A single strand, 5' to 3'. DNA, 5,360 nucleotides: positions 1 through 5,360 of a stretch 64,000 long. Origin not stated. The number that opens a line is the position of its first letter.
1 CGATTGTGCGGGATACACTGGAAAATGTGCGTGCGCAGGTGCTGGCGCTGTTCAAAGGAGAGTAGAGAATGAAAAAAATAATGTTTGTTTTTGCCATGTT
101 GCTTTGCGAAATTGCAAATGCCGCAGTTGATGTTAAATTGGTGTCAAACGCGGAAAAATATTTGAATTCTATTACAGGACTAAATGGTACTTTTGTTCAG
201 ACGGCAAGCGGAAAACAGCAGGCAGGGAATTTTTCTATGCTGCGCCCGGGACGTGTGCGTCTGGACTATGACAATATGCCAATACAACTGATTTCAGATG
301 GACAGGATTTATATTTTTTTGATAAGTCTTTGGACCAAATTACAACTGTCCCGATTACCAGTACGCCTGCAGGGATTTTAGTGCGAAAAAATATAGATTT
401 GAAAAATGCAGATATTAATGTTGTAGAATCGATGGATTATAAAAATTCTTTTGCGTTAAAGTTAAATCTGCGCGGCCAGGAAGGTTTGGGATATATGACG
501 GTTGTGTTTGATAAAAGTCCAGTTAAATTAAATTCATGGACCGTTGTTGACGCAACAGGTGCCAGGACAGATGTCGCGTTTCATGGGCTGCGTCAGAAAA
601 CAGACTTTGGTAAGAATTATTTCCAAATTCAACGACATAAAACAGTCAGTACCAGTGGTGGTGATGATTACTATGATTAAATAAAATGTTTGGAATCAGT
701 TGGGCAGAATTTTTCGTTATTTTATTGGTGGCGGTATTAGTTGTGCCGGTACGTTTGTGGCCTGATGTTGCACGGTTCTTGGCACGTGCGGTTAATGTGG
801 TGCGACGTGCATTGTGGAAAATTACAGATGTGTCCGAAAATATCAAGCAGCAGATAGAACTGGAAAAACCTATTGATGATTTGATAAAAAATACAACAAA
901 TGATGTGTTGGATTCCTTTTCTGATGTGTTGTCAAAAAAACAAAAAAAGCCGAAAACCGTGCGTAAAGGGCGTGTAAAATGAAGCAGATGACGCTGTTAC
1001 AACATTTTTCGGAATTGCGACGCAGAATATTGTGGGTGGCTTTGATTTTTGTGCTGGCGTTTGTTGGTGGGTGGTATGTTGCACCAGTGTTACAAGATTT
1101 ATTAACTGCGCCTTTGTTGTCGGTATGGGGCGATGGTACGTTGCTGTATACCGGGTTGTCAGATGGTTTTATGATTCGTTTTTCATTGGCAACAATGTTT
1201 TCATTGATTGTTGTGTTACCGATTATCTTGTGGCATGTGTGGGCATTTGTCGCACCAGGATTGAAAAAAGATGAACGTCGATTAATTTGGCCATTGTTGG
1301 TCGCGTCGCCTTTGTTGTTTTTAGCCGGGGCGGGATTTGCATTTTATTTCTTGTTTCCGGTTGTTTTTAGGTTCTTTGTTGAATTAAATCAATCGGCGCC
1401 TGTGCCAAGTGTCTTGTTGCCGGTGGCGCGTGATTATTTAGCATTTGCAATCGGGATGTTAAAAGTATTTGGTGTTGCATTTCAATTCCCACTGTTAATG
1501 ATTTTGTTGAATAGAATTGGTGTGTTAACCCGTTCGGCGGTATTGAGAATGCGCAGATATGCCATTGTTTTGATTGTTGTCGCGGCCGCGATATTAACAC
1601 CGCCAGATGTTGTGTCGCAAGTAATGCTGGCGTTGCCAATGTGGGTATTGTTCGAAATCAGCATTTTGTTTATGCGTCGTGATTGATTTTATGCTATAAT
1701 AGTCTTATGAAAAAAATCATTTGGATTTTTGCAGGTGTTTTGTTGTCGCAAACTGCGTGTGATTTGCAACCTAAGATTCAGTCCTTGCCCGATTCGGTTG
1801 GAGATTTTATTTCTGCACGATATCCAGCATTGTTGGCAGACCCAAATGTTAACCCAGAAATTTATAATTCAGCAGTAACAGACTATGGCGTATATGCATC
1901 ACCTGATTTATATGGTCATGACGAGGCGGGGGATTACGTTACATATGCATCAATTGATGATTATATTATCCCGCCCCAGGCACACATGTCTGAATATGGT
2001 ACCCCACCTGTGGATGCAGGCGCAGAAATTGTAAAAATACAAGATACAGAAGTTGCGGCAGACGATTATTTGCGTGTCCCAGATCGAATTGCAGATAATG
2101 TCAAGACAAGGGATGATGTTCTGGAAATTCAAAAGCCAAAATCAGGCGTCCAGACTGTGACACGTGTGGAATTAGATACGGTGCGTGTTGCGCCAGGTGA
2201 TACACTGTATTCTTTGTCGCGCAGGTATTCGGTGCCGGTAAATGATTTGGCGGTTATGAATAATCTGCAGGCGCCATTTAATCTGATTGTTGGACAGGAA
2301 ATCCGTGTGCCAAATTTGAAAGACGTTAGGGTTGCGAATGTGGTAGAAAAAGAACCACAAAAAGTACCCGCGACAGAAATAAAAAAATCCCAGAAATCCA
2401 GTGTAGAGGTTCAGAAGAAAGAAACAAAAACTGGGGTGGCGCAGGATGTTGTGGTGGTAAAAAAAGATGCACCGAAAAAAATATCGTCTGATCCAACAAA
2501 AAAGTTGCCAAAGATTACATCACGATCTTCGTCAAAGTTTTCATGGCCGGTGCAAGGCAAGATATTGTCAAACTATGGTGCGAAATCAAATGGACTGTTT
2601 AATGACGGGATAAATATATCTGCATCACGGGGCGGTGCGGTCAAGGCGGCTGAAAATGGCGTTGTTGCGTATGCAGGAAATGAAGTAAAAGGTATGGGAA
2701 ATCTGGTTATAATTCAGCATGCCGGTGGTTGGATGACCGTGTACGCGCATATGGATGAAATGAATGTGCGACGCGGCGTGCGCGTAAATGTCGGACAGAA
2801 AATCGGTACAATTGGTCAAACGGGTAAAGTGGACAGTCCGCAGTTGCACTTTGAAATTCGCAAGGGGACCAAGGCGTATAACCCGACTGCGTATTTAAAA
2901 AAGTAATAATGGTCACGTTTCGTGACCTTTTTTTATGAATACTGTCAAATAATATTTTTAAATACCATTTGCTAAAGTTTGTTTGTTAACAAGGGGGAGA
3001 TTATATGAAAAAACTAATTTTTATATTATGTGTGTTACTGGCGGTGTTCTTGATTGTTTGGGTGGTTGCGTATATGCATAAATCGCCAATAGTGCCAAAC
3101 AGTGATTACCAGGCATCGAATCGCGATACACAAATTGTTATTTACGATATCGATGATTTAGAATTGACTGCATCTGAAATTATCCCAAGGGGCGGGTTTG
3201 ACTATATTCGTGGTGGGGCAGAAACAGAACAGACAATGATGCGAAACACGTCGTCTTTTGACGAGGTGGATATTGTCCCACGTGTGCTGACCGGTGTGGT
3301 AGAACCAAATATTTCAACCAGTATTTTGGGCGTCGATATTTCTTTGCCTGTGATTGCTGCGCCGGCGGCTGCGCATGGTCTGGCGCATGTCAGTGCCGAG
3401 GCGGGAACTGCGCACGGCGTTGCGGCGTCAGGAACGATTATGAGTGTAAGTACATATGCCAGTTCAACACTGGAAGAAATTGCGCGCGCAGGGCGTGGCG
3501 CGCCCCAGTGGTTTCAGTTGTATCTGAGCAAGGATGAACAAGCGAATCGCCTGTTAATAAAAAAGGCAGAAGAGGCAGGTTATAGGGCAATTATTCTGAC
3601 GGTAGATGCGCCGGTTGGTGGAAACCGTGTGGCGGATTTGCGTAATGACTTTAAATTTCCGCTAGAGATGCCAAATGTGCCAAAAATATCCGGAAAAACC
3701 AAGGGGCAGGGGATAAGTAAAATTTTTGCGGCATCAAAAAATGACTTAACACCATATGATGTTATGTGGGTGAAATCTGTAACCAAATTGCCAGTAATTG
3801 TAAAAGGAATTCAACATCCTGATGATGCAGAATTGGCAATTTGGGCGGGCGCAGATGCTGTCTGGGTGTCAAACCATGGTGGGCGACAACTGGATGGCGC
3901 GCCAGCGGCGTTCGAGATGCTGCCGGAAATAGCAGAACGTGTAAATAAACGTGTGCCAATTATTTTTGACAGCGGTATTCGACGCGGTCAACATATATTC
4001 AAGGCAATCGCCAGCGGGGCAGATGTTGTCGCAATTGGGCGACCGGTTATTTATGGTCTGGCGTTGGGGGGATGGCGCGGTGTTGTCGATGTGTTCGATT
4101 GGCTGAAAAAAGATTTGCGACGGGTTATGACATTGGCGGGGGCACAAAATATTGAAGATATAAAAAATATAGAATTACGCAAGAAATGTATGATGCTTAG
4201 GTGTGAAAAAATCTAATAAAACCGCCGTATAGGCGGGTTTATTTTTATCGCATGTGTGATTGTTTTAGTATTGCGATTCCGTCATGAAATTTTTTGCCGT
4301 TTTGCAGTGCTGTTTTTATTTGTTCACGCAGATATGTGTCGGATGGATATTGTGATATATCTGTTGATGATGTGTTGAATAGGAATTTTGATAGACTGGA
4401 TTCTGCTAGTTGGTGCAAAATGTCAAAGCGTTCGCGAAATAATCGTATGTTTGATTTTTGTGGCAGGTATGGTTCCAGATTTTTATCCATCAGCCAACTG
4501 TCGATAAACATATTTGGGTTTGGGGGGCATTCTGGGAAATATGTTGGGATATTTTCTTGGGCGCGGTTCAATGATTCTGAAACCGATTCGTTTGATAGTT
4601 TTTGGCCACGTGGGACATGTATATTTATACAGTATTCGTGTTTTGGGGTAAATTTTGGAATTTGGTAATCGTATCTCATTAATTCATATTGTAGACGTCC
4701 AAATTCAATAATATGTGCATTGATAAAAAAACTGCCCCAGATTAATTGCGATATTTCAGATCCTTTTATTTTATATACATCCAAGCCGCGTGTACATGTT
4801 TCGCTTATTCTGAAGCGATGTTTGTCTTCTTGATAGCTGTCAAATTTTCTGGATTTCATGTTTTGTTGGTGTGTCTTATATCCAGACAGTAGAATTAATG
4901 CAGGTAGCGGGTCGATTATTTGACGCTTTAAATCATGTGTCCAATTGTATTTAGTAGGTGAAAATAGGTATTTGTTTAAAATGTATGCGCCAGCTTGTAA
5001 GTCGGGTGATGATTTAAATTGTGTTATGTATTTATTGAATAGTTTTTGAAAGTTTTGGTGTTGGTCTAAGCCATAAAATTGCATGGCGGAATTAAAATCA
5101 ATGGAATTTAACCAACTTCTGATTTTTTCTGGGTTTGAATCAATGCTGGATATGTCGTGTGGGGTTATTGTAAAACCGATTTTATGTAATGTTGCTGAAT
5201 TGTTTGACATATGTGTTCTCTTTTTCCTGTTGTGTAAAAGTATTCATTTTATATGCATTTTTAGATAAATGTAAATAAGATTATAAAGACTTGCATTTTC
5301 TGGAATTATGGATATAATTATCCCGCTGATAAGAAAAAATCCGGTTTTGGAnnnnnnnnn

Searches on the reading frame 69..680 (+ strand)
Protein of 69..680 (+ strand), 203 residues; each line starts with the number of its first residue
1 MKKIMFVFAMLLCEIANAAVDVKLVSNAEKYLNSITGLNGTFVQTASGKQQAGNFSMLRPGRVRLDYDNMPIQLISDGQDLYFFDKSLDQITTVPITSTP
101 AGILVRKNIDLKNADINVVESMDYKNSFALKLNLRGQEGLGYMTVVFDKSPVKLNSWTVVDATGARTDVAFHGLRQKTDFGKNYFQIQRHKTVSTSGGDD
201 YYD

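Call 17: search_protein_families(library=pfam, proteins=[window:69-680:+], max_evalue=0.001)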
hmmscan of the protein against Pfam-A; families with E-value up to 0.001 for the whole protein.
window:69-680:+ (203 aa): 1 family
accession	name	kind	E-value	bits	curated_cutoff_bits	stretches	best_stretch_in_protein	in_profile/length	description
PF03548.22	LolA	-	1.1e-23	84.2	23.6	1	34-187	2-164/165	Outer membrane lipoprotein carrier protein LolA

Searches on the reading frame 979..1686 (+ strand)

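Call 17: search_protein_families(library=pfam, proteins=[window:979-1686:+], max_evalue=0.001)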
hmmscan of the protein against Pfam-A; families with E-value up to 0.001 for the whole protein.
window:979-1686:+ (235 aa): 1 family
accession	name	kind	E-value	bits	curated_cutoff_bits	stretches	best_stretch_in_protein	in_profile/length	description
PF00902.23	TatC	-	1.5e-60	205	25.1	1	8-220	1-208/208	Sec-independent protein translocase protein (TatC)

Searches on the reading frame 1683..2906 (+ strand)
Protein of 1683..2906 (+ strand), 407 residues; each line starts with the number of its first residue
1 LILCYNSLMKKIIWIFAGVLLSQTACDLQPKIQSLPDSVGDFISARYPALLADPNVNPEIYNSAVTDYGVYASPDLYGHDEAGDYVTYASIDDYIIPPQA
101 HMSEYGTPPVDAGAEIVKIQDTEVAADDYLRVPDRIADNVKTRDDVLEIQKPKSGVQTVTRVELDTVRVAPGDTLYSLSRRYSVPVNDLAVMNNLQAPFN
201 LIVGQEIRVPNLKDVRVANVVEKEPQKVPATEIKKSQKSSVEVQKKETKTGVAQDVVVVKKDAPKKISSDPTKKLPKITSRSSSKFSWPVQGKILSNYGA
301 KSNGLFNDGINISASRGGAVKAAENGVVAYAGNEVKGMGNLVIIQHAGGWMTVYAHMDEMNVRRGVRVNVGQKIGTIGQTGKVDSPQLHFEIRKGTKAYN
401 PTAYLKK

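Call 17: search_protein_families(library=pfam, proteins=[window:1683-2906:+], max_evalue=0.001)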
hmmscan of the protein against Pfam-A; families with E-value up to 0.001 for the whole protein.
window:1683-2906:+ (407 aa): 2 families
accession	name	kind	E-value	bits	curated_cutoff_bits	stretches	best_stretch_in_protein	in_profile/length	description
PF01551.29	Peptidase_M23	-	8.7e-30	103.2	28.7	1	306-401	2-96/96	Peptidase family M23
PF01476.26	LysM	-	1.3e-12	47.9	20.9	1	168-210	2-43/43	LysM domain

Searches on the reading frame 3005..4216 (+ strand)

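Call 17: search_protein_families(library=pfam, proteins=[window:3005-4216:+], max_evalue=0.001)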
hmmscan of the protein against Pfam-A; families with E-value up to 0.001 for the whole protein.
window:3005-4216:+ (403 aa): 4 families
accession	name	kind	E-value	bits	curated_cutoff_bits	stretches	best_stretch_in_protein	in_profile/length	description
PF01070.24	FMN_dh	-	7.1e-119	397.4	24.9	1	56-388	1-345/350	FMN-dependent dehydrogenase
PF00478.31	IMPDH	-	2.4e-06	27.3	25.6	1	262-346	146-237/345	IMP dehydrogenase / GMP reductase domain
PF05690.20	ThiG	-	5.4e-06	26.4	23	0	305-344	166-203/247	Thiazole biosynthesis protein ThiG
PF01180.27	DHO_dh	-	6.7e-05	22.7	27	1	300-350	224-274/291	Dihydroorotate dehydrogenase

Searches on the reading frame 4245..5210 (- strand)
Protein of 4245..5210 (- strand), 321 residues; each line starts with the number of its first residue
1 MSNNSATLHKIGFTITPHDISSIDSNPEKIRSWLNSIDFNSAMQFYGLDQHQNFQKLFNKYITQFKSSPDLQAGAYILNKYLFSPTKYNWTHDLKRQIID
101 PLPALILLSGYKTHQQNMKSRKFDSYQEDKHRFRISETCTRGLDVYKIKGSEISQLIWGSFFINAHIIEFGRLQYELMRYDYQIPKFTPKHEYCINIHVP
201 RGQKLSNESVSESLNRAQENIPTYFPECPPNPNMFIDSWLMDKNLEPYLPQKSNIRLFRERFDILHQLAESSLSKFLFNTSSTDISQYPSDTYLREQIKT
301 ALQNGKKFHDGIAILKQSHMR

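Call 17: search_protein_families(library=pfam, proteins=[window:4245-5210:-], max_evalue=0.001)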
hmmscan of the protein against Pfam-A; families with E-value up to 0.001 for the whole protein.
window:4245-5210:- (321 aa): 1 family
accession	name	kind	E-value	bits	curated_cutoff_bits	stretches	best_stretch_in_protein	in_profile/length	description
PF18164.7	GNAT_C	-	1.3e-29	103.3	22.8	1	167-312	1-139/142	GNAT-like C-terminal domain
